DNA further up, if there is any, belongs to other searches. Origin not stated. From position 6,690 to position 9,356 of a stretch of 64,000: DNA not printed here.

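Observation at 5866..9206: Orphan glycyl-radical enzyme of the GCVE (dehydratase/lyase) class with no activating enzyme nearby, next to a secreted discoidin-like protein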

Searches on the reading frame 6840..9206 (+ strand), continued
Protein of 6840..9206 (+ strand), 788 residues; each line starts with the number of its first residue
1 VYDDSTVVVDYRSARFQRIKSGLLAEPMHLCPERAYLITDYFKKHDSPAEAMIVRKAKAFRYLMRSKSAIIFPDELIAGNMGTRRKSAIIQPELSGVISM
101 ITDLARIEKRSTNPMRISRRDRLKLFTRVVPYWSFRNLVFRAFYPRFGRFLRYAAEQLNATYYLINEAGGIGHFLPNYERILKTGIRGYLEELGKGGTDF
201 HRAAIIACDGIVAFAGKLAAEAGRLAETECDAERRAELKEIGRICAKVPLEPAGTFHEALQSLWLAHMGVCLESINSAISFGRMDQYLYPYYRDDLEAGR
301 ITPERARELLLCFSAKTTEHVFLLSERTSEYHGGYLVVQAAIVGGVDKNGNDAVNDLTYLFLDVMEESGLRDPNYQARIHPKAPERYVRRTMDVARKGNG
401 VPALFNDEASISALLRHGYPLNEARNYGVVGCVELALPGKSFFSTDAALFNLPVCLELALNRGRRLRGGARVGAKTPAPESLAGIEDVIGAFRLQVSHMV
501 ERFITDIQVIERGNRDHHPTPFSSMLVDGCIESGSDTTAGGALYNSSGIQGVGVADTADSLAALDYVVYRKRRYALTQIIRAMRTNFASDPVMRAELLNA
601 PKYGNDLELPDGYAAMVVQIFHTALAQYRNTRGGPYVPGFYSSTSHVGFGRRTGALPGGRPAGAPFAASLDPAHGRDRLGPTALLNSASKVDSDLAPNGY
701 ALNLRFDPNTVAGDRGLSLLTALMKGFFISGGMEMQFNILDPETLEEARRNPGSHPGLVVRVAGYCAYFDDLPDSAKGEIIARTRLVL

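Call 18: search_solved_structures(query=window:6840-9203:+, max_evalue=1e-125, show_alignments=4)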
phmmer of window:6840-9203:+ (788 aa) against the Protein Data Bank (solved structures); distinct sequences matched with E-value up to 1e-125: 6.
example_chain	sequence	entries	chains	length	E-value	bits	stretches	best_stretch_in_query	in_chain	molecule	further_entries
2f3o_A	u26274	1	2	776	1e-146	493.6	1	24-783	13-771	pyruvate formate-lyase 2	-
9f3w_A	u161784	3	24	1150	1.8e-146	492.7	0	6-785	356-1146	Choline trimethylamine-lyase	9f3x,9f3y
1r8w_A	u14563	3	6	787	2.9e-140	472.2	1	15-787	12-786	glycerol dehydratase | B12-independent glycerol dehydratase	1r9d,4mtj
5i2a_A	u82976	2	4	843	1.7e-134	453.2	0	11-588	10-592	Diol-dehydratase | Diol dehydratase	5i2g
9rco_A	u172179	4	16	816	2.8e-130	439.2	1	14-785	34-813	Glycyl radical protein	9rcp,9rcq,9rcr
8id0_A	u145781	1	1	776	7.7e-130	437.8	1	13-784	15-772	formate C-acetyltransferase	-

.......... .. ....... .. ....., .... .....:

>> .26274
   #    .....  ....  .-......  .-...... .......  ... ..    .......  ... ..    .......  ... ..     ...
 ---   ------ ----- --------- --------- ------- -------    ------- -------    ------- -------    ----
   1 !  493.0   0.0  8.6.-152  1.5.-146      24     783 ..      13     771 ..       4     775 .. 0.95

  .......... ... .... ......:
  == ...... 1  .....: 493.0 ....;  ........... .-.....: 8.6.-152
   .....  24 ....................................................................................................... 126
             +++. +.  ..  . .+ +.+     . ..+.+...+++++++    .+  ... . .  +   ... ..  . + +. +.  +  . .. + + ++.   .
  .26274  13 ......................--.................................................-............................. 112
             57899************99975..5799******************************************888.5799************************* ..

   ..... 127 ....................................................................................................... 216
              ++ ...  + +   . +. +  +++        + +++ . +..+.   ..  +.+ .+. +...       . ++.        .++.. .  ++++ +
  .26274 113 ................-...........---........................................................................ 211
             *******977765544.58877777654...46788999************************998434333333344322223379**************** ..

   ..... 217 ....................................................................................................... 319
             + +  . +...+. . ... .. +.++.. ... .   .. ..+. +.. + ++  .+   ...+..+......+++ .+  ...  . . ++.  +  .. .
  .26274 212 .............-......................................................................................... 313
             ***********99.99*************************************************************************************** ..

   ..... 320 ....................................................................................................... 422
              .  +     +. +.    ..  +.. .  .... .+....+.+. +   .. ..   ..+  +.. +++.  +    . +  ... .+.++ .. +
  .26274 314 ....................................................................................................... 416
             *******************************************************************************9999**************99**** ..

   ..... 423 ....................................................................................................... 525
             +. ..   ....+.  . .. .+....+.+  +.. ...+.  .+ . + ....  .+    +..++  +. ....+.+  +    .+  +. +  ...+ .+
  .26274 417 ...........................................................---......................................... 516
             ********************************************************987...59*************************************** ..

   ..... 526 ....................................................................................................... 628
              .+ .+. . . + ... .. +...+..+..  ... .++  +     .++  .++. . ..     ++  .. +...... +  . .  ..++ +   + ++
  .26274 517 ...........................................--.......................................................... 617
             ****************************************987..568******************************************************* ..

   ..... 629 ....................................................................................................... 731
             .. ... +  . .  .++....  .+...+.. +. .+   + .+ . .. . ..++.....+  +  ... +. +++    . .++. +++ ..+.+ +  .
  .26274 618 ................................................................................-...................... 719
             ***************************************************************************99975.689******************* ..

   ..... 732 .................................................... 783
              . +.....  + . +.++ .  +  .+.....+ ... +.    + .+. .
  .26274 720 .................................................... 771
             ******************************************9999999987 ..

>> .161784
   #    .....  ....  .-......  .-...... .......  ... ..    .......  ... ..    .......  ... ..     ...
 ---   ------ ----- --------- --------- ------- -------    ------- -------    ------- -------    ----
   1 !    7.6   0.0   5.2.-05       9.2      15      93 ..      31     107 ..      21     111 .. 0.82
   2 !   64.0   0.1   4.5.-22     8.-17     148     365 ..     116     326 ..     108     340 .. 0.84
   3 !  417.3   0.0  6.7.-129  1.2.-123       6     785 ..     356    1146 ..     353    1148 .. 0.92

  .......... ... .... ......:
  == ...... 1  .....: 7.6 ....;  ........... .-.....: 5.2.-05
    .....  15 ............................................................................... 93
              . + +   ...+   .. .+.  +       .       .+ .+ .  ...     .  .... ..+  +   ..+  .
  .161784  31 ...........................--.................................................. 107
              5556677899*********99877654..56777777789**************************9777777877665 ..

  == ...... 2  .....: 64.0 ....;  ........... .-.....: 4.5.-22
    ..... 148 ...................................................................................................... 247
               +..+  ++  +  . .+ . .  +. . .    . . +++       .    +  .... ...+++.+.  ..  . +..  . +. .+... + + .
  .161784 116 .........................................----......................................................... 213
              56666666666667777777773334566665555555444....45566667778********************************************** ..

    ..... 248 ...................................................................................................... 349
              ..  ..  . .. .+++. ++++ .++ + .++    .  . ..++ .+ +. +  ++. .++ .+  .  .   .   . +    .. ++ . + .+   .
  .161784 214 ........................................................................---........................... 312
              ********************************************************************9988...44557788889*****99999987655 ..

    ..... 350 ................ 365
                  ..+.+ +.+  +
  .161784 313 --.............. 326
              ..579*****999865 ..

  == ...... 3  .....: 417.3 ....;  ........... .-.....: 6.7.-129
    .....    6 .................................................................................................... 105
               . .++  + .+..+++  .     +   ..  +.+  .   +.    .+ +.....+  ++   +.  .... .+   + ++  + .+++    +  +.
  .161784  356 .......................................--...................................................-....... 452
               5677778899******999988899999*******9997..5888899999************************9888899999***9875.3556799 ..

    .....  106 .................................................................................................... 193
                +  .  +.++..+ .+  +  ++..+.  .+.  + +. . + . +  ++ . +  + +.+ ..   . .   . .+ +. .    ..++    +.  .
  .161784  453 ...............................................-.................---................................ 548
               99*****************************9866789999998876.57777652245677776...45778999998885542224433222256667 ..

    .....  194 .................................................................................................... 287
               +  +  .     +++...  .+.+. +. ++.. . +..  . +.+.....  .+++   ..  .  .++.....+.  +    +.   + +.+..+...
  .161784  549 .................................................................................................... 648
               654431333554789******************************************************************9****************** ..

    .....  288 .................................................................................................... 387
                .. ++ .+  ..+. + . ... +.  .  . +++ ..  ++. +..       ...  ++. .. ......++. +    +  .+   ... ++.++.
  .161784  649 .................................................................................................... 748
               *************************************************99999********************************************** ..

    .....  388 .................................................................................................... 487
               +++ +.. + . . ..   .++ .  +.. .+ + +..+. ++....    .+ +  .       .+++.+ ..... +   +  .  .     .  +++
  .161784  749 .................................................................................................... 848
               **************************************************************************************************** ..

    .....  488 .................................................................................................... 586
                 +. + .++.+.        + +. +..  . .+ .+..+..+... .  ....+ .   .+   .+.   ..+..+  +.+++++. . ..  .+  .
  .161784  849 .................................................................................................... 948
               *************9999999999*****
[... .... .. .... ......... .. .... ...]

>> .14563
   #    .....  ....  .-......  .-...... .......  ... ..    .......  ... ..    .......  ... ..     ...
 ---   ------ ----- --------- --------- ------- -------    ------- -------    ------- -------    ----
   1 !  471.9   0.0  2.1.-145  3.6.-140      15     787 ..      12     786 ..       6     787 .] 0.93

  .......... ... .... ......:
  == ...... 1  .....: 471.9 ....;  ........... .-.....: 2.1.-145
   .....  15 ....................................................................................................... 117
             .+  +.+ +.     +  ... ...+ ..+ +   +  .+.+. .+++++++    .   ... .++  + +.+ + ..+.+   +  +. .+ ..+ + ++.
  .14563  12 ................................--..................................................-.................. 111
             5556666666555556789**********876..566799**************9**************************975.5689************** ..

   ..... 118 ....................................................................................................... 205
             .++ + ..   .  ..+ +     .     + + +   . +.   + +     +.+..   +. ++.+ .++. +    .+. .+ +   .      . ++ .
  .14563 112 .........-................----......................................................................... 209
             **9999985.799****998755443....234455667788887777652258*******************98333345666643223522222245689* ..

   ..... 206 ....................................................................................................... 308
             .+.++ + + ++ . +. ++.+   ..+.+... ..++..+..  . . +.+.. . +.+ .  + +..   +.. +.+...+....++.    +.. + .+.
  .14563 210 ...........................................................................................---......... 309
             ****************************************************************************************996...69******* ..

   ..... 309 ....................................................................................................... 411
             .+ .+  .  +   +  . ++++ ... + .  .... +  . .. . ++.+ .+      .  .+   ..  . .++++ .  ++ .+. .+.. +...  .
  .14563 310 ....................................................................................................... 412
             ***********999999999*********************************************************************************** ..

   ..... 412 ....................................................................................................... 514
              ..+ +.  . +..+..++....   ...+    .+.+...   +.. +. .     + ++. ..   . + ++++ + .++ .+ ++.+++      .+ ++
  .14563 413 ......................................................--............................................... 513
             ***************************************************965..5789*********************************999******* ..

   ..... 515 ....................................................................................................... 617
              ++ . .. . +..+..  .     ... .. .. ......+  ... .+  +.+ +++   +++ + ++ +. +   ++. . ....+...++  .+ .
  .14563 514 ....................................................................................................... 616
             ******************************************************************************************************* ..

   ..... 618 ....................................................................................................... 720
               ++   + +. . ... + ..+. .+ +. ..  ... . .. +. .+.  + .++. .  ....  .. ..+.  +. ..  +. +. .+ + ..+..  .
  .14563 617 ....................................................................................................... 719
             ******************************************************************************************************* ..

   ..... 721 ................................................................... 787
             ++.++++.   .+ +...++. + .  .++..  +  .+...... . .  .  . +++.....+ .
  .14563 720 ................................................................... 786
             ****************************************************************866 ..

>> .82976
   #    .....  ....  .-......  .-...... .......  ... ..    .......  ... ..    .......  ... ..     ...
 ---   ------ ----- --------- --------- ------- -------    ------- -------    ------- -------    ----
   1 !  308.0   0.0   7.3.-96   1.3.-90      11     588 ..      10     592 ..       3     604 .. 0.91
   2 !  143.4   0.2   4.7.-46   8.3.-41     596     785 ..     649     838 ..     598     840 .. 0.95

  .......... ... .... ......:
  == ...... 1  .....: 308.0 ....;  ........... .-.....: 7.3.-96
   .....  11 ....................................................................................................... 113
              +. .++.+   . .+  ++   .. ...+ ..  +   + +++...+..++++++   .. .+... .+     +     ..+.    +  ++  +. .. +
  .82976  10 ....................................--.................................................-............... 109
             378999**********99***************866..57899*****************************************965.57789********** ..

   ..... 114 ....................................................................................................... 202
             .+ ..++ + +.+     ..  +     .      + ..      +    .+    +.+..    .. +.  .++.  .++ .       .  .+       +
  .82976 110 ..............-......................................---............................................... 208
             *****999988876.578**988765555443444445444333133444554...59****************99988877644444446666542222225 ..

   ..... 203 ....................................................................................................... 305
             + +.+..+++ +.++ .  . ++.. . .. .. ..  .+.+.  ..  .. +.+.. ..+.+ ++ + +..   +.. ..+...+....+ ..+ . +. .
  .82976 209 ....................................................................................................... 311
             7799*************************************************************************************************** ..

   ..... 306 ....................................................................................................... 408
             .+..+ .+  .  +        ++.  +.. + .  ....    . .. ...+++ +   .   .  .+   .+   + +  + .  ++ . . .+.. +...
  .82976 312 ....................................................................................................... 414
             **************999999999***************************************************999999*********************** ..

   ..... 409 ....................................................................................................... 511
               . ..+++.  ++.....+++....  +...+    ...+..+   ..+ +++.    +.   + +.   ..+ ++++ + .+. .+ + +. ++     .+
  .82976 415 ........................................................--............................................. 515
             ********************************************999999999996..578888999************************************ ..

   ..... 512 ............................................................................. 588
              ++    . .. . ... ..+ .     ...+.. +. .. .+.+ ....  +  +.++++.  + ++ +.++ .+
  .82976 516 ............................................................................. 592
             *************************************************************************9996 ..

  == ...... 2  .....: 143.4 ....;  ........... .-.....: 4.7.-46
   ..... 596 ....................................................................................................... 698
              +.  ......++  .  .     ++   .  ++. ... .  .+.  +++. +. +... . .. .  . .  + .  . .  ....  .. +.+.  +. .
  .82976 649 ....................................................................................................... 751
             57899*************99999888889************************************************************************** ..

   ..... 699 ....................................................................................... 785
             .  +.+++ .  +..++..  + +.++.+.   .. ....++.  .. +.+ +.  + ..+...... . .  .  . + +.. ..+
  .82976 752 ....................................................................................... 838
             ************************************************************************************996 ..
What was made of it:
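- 7356..7358 (+): His173, equivalent to GD His164, the general acid for a hydroxyl leaving group. CutC has Asp at this position. PDB alignments (call 18).
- On Choline TMA-lyase CutC: The position is His173 (call 18).
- On Sulfonate lyases/dehydratases IslA, IseG, HpsG, HpfG: By reading the aligned segments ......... and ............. (call 18) I saw no Arg or Gln, but I did not align IslA or HpsG directly.
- Closest known: Archaeoglobus fulgidus PFL2. Same: Shares H, A278, D and Y at the mapped pocket positions, and GCVE (call 18).
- Closest known: Choline TMA-lyase CutC, HypD, and IslA/IseG/HpsG/HpfG. Different: The choline-binding Asp of CutC is His here (call 18).
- Residue mapping on GD, PD, CutC and AfPFL2 (call 18).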
